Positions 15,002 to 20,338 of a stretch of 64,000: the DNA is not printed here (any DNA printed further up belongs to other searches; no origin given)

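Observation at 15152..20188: One 1678-codon ORF encodes two complete secreted CSLREA/beta-helix proteins, each with its own sorting tail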

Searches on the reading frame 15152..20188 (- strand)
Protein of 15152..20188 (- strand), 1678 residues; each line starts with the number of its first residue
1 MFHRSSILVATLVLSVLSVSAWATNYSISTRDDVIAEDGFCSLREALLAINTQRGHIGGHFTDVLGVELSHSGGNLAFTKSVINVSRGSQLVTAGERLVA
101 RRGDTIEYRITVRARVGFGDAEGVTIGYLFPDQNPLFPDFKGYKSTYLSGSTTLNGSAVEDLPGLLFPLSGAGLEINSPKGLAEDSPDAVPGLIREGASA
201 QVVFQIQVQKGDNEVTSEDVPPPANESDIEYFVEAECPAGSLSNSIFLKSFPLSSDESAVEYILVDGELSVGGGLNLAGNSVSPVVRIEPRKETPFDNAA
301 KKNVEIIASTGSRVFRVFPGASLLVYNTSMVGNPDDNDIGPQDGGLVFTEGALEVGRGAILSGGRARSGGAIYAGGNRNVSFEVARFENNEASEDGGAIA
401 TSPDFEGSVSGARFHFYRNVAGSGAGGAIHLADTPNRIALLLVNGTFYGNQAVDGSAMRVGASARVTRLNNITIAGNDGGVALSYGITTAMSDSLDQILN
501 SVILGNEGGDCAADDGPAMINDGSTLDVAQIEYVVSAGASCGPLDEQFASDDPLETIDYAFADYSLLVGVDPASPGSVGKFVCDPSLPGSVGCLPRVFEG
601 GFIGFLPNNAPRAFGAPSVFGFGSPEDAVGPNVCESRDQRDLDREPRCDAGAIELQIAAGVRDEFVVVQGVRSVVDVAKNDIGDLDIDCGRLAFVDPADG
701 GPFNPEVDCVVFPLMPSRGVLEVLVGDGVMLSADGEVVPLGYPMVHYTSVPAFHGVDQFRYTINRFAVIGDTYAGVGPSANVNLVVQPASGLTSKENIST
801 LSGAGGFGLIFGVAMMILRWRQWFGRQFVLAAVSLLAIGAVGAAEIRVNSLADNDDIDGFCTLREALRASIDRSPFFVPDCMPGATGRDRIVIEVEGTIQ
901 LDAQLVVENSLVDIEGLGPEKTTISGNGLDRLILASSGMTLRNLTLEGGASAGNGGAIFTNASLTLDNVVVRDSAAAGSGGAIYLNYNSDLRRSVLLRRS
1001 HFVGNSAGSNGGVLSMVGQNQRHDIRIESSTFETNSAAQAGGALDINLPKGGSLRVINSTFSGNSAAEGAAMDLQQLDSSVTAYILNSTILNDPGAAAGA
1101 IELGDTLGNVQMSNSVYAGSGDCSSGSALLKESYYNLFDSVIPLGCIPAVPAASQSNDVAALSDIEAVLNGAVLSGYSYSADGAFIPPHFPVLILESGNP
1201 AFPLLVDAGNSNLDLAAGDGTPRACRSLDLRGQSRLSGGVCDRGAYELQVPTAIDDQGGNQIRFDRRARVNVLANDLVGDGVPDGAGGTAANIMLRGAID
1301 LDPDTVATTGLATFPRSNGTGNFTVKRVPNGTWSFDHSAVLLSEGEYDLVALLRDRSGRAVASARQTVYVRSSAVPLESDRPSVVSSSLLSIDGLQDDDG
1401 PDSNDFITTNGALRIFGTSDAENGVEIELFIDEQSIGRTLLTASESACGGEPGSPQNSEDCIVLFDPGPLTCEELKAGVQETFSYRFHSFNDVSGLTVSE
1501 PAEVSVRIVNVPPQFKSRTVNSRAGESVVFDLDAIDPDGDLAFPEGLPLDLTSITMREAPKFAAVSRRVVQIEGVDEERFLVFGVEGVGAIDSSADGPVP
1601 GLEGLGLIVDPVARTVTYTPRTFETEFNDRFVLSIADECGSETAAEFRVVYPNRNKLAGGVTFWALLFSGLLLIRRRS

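Call 3: search_protein_families(library=ncbifam, proteins=[window:15152-20188:-], max_evalue=1)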
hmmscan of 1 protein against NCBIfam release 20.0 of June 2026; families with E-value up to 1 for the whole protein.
window:15152-20188:- (1678 aa): 6 families
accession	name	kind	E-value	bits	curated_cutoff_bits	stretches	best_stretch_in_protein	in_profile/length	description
TIGR04212.1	GlyGly_RbtA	equivalog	1.1e-24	86.7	295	5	832-1044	8-242/605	rhombotarget A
TIGR04214.1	CSLREA_Nterm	domain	4.9e-10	39.1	25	2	847-868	2-24/27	CSLREA domain-containing protein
NF041518.1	choice_anch_Q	domain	1.7e-09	37.8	25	2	1219-1249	28-58/58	choice-of-anchor Q domain-containing protein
TIGR01376.1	POMP_repeat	repeat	0.00019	21.1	15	1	385-402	5-22/28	polymorphic outer membrane protein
NF012211.1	tand_rpt_95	domain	0.0053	16.7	90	0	733-764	38-69/98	tandem-95 repeat protein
TIGR01451.2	B_ant_repeat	repeat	0.19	11.8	24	0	100-126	8-33/53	DUF11 type repeat protein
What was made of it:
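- On CSLREA N-terminal domain (TIGR04214): Whole protein 39.1 bits in 2 stretches (call 3).
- On Choice-of-anchor Q domain (NF041518): Whole protein 37.8 bits in 2 stretches (call 3).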

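Call 4: search_protein_families(library=pfam, proteins=[window:15152-20188:-], max_evalue=1)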
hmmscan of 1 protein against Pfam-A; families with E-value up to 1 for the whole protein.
window:15152-20188:- (1678 aa): 4 families
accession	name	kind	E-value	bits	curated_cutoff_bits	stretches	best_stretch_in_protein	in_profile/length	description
PF02415.23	Chlam_PMP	-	0.00031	21.2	20.6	1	387-401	4-18/19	Chlamydia polymorphic membrane protein (Chlamydia_PMP) repeat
PF19077.6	Big_13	-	0.0099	16.8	27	1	1318-1368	49-98/102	Bacterial Ig-like domain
PF17963.7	Big_9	-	0.017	16.4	23.6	0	743-764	54-75/89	Bacterial Ig domain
PF20789.3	4HBT_3C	-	0.21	12.2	24.1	1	1322-1370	89-140/140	Acyl-CoA thioesterase C-terminal domain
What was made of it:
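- Checked: On the whole protein, CSLREA_Nterm scores 39.1 bits in 2 stretches (cutoff 25) and choice_anch_Q scores 37.8 bits in 2 stretches (cutoff 25); POMP/Chlam_PMP repeats also hit (calls 3, 4).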

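Call 9: find_homologous_proteins(query=window:15152-20188:-, max_evalue=0.00001)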
Query window:15152-20188:- (1678 aa): 61 proteins with E <= 0.00001 among 8000 candidates.
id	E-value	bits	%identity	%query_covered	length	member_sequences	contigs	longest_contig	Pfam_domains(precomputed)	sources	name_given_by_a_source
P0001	0.0e+0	3714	100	100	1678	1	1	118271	-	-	-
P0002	0.0e+0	2796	73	100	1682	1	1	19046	PF02415.24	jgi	jgi:CSLREA domain-containing protein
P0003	0.0e+0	1885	56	100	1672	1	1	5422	PF02415.24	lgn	-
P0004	0.0e+0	1839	55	99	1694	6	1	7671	PF19077.7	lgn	-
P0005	0.0e+0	1835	55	100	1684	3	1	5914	PF19077.7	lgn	-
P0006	0.0e+0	1808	54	99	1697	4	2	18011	-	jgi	jgi:CSLREA domain-containing protein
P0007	0.0e+0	1800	54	98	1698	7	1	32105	PF02415.24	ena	-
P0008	0.0e+0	1428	47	99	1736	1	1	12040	-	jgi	jgi:hypothetical protein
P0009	0.0e+0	1403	46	100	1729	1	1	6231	PF13229.13,PF02415.24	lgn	-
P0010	0.0e+0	1375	47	100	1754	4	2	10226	PF13229.13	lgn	-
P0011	0.0e+0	1374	46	100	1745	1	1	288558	PF02415.24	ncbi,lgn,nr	ncbi:MAG: choice-of-anchor Q domain-containing protein [Alcanivoracaceae bacterium]|nr:choice-of-anc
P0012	0.0e+0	1373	46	100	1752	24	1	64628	PF02415.24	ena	-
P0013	0.0e+0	1369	46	99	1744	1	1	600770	PF02415.24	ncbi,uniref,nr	ncbi:choice-of-anchor Q domain-containing protein [Alcanivorax sp. 1008]|uniref:choice-of-anchor Q d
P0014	0.0e+0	1368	46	100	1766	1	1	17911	PF02415.24,PF19077.7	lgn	-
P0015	0.0e+0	1361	46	99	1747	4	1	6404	-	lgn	-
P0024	6.7e-132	460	36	60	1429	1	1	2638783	-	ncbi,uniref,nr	ncbi:CSLREA domain-containing protein [Isoalcanivorax indicus]|uniref:CSLREA domain-containing prote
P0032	4.8e-19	86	27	25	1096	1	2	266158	-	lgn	-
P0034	6.6e-17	79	26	44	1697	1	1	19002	PF13229.13,PF17963.8,PF17803.8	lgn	-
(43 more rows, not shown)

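Call 13: find_encoding_contigs(protein=P0013, flank=10000, max_places=2)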
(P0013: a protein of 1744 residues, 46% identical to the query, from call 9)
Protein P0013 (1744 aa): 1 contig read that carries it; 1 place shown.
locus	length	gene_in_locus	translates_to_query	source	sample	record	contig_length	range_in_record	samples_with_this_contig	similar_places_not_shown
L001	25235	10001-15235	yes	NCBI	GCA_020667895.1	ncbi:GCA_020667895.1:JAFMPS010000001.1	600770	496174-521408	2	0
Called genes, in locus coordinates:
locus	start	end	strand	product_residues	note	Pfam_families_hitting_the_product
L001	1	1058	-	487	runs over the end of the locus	PF11815:DUF3336, PF01734:Patatin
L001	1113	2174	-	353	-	PF12625:Arabinose_bd, PF00165:HTH_AraC (faint), PF12833:HTH_18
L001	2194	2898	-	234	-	PF04402:SIMPL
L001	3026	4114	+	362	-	PF01883:FeS_assembly_P (weak), PF00142:Fer4_NifH (faint), PF01656:CbiA, PF09140:MipZ, PF10609:ParA, PF13614:AAA_31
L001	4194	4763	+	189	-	PF22769:DCD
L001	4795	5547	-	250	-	PF11306:DUF3108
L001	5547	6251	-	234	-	PF11306:DUF3108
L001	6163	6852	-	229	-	PF00551:Formyl_trans_N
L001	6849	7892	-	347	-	PF00586:AIRS, PF02769:AIRS_C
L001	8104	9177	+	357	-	PF09839:DUF2066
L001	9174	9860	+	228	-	PF00308:Bac_DnaA (weak), PF22688:Hda_lid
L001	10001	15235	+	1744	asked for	PF02415:Chlam_PMP (faint)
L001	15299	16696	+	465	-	PF00890:FAD_binding_2 (weak), PF01134:GIDA (faint), PF01262:AlaDh_PNT_C (faint), PF07992:Pyr_redox_2, PF12831:FAD_oxidored, PF13450:NAD_binding_8 (weak), PF00070:Pyr_redox, PF02852:Pyr_redox_dim, +3 more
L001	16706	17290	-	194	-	PF01713:Smr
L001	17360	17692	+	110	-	-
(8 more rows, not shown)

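Call 14: find_encoding_contigs(protein=P0024, flank=10000, max_places=2)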
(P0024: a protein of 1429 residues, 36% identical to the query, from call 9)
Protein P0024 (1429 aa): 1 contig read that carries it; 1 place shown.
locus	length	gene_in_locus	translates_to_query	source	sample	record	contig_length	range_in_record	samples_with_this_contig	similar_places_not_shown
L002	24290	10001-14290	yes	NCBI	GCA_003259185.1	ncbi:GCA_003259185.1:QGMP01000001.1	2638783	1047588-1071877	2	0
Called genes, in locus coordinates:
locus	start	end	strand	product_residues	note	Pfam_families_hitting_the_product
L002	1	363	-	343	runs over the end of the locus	PF24827:AstE_AspA_cat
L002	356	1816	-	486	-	PF04107:GCS2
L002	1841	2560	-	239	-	PF04402:SIMPL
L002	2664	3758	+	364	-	PF01883:FeS_assembly_P (weak), PF01656:CbiA, PF09140:MipZ, PF10609:ParA, PF13614:AAA_31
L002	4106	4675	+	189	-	PF22769:DCD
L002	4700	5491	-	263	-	PF11306:DUF3108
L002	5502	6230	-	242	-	PF11306:DUF3108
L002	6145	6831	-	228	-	PF00551:Formyl_trans_N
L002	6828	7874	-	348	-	PF00586:AIRS, PF02769:AIRS_C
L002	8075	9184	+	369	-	PF09839:DUF2066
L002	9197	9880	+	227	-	PF00308:Bac_DnaA (faint), PF13191:AAA_16 (faint), PF13401:AAA_22 (faint), PF22688:Hda_lid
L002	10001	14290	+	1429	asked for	-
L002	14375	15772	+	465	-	PF00890:FAD_binding_2 (weak), PF01134:GIDA (faint), PF01262:AlaDh_PNT_C (faint), PF07992:Pyr_redox_2, PF12831:FAD_oxidored, PF13450:NAD_binding_8 (weak), PF00070:Pyr_redox, PF02852:Pyr_redox_dim, +6 more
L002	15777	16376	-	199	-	PF01713:Smr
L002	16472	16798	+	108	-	PF07238:PilZ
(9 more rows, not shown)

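Call 27: find_encoding_contigs(protein=P0034, flank=10000, max_places=2)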
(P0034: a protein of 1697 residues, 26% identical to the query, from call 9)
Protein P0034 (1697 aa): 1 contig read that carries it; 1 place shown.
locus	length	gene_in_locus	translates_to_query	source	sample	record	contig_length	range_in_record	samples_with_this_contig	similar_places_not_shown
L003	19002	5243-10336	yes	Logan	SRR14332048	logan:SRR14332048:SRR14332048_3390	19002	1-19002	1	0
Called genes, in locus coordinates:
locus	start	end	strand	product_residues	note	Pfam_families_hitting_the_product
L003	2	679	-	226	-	?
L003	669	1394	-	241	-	-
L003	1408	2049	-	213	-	PF00551:Formyl_trans_N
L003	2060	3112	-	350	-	PF00586:AIRS, PF02769:AIRS_C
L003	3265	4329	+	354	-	PF09839:DUF2066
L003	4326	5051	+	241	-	PF00308:Bac_DnaA (faint), PF13191:AAA_16 (weak), PF22688:Hda_lid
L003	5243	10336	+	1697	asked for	PF13229:Beta_helix (faint), PF17803:Cadherin_4 (weak), PF17963:Big_9 (weak)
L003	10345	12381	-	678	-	PF17149:CHASE5, PF00989:PAS (weak), PF08448:PAS_4 (weak), PF13188:PAS_8, PF13426:PAS_9 (faint), PF00512:HisKA, PF02518:HATPase_c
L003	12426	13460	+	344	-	PF13271:DUF4062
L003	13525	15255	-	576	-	PF00587:tRNA-synt_2b, PF04073:tRNA_edit, PF03129:HGTP_anticodon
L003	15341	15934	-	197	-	PF11845:Tll0287-like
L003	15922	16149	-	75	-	PF11127:YgaP-like_TM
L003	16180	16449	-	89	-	PF02583:Trns_repr_metal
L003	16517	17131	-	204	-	PF13489:Methyltransf_23, PF01209:Ubie_methyltran, PF13847:Methyltransf_31, PF08241:Methyltransf_11, PF08242:Methyltransf_12, PF13649:Methyltransf_25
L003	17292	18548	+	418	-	PF00990:GGDEF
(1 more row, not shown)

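Call 28: find_encoding_contigs(protein=P0032, flank=10000, max_places=2)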
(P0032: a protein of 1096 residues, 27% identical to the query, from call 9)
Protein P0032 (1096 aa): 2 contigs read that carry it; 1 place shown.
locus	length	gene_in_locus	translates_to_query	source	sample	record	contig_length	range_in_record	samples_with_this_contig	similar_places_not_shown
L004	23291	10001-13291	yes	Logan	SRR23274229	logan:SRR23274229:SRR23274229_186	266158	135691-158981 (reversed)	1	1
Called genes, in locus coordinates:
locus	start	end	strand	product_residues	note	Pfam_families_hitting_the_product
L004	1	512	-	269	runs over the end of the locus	PF01497:Peripla_BP_2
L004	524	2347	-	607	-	PF07715:Plug, PF00593:TonB_dep_Rec_b-barrel, PF14905:OMP_b-brl_3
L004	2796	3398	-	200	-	PF02572:CobA_CobO_BtuR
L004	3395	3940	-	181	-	PF00300:His_Phos_1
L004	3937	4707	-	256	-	PF02654:CobS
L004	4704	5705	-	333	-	PF02277:DBI_PRT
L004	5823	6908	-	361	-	PF11376:DUF3179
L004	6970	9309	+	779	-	PF00069:Pkinase, PF03109:ABC1 (faint), PF07714:PK_Tyr_Ser-Thr, PF01636:APH (weak), PF13424:TPR_12 (faint), PF07719:TPR_2 (faint), PF13181:TPR_8 (faint)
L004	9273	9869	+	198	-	PF07638:Sigma70_ECF, PF08281:Sigma70_r4_2, PF04545:Sigma70_r4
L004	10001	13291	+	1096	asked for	-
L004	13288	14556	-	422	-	PF00155:Aminotran_1_2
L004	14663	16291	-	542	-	-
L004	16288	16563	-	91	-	-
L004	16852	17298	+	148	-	PF05899:Cupin_3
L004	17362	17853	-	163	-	-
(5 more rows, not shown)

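Call 39: find_encoding_contigs(protein=P0001, flank=10000, max_places=3)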
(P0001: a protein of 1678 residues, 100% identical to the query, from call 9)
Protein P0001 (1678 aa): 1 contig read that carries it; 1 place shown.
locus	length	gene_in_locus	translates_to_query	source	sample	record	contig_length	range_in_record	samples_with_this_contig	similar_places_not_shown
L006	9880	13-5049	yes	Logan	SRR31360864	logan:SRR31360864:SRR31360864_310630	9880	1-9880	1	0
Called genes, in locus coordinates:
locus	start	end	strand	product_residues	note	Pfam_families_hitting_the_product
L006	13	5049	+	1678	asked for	-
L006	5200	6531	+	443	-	PF07992:Pyr_redox_2, PF00070:Pyr_redox, PF02852:Pyr_redox_dim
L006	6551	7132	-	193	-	PF01713:Smr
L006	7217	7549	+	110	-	-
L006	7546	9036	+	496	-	PF13396:PLDc_N, PF13091:PLDc_2, PF00614:PLDc (faint), PF13091:PLDc_2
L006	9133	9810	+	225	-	PF01852:START (weak)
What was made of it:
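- An identical protein is found on an independent Logan contig (call 39).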

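Call 59: search_solved_structures(query=window:15152-20188:-, max_evalue=0.01)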
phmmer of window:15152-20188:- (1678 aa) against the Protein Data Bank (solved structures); distinct sequences matched with E-value up to 0.01: 1.
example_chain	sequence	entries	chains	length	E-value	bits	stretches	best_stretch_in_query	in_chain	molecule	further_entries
7w5z_U2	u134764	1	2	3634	0.0073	17.1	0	910-1093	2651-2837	Transmembrane protein, putative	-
